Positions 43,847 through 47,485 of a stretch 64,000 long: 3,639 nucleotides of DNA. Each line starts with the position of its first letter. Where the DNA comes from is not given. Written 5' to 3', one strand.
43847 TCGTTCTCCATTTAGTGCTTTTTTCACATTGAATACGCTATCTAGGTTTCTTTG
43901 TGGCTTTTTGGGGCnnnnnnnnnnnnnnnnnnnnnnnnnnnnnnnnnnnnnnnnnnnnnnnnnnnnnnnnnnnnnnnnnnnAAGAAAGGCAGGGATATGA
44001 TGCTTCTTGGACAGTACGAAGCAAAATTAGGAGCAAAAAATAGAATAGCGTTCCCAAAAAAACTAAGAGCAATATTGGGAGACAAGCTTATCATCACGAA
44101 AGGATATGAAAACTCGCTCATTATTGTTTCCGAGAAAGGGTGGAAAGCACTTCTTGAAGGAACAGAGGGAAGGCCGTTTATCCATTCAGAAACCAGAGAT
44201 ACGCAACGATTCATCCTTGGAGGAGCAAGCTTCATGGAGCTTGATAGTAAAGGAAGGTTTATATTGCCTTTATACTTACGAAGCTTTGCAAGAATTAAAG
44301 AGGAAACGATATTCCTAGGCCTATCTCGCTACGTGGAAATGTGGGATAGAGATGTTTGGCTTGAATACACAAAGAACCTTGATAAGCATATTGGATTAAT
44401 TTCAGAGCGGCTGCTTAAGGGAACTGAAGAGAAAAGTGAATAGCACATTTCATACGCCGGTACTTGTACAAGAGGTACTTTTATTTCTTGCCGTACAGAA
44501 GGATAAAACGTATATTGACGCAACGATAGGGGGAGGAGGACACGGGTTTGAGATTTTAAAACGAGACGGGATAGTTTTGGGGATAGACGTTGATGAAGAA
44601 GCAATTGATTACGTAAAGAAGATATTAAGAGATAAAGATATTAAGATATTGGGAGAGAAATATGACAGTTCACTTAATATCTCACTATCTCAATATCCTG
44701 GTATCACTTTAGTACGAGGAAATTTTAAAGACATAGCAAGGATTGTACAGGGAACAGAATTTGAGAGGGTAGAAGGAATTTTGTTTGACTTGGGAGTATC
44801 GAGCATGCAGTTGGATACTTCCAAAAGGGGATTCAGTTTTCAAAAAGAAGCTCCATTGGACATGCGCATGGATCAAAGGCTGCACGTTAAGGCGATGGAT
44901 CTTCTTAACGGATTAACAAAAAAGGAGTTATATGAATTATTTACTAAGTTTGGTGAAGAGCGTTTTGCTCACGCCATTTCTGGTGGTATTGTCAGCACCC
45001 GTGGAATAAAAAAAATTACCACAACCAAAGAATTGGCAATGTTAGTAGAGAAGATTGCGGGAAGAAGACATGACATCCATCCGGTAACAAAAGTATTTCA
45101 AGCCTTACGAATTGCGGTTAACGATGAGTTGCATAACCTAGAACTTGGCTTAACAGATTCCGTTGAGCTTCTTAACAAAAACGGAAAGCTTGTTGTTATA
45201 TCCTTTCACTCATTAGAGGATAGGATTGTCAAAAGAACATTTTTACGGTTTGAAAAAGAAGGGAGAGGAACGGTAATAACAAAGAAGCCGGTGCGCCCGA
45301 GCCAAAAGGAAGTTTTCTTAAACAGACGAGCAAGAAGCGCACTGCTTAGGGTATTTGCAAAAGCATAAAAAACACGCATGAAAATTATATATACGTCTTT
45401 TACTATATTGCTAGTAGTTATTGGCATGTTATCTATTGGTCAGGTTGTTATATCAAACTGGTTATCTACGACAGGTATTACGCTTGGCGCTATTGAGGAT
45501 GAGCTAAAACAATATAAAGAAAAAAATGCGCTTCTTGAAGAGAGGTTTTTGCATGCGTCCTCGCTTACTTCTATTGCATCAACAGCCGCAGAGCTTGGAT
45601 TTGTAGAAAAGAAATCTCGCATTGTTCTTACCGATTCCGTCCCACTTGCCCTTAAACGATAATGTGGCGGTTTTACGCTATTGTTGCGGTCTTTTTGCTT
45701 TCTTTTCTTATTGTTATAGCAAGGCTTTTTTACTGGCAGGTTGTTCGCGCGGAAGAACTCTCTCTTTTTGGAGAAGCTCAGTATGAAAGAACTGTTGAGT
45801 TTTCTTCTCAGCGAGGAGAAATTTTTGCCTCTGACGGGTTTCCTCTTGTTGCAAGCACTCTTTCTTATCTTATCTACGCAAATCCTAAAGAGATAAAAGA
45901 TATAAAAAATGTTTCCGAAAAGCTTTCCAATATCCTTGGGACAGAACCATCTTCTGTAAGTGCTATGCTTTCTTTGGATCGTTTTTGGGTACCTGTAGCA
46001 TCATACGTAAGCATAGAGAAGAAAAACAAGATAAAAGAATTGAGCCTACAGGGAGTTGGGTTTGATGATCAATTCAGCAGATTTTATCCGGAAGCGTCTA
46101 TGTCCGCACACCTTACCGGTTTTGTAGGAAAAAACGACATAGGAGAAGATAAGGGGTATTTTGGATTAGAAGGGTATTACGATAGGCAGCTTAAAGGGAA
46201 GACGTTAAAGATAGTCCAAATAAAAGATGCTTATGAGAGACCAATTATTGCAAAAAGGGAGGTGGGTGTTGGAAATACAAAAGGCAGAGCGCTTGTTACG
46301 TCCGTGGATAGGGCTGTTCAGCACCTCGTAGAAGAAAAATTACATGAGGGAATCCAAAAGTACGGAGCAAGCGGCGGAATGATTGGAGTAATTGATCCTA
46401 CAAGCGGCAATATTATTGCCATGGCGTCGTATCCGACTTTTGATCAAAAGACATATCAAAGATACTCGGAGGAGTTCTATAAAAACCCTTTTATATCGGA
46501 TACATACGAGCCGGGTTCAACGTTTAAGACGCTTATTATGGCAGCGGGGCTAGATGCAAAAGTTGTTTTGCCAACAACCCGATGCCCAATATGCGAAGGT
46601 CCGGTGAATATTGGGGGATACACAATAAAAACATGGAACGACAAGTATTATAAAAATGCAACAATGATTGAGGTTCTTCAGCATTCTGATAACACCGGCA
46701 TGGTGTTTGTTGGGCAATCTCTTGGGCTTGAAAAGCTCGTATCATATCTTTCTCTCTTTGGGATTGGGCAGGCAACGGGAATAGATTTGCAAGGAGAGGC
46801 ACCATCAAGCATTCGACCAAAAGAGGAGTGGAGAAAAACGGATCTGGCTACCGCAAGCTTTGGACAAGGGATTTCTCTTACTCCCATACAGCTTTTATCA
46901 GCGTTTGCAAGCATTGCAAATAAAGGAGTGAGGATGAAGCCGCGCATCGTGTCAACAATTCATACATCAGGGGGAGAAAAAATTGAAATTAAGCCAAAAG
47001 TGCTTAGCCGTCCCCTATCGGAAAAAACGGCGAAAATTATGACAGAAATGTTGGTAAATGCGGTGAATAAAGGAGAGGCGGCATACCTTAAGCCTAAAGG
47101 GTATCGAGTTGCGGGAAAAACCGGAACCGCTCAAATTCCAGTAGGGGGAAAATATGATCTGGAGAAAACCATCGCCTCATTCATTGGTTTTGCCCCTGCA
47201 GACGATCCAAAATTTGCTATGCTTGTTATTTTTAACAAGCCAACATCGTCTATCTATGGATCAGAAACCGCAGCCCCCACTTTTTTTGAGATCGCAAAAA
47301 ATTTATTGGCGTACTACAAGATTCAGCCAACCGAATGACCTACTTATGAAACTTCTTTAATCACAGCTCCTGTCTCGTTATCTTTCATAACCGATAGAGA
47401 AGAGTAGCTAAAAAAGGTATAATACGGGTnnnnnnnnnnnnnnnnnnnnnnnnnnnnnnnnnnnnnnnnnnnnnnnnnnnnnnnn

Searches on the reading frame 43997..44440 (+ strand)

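Call 30: search_protein_families(library=pfam, proteins=[window:43997-44440:+], max_evalue=0.00001)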
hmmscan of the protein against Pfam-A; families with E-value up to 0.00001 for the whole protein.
window:43997-44440:+ (148 aa): 1 family
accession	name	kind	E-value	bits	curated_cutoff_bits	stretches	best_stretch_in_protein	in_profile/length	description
PF02381.23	MraZ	-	3.8e-24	84.9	23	2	73-128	1-56/72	MraZ protein, putative antitoxin-like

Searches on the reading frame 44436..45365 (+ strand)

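Call 30: search_protein_families(library=pfam, proteins=[window:44436-45365:+], max_evalue=0.00001)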
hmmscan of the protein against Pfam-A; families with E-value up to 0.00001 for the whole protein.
window:44436-45365:+ (310 aa): 1 family
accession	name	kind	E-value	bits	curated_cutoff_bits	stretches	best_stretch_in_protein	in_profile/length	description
PF01795.25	Methyltransf_5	-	7.4e-89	298.7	27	1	4-309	2-308/309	MraW methylase family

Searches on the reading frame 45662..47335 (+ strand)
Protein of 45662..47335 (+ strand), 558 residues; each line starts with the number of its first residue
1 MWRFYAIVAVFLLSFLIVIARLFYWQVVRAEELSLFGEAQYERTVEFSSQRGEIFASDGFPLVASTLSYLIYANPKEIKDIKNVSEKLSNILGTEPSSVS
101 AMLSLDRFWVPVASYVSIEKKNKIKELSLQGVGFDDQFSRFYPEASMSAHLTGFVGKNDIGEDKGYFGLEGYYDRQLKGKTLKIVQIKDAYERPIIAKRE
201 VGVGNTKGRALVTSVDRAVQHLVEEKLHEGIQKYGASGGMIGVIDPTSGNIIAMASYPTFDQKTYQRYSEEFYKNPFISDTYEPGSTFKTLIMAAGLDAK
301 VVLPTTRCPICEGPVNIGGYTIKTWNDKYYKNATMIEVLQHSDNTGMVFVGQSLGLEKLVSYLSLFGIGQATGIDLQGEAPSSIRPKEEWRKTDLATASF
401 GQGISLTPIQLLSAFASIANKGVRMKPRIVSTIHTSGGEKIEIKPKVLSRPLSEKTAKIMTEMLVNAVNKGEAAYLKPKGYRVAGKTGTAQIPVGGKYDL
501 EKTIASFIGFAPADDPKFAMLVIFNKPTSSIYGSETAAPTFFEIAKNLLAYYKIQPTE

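Call 31: search_protein_families(library=pfam, proteins=[window:45662-47335:+], max_evalue=0.00001)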
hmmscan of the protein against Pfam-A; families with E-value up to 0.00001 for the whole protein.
window:45662-47335:+ (558 aa): 2 families
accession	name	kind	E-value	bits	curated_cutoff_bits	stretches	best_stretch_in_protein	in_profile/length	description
PF00905.27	Transpeptidase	-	3.9e-71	240.1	22.1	1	239-544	1-297/299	Penicillin binding protein transpeptidase domain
PF03717.20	PBP_dimer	-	2e-15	58.1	24.4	1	49-194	4-175/180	Penicillin-binding Protein dimerisation domain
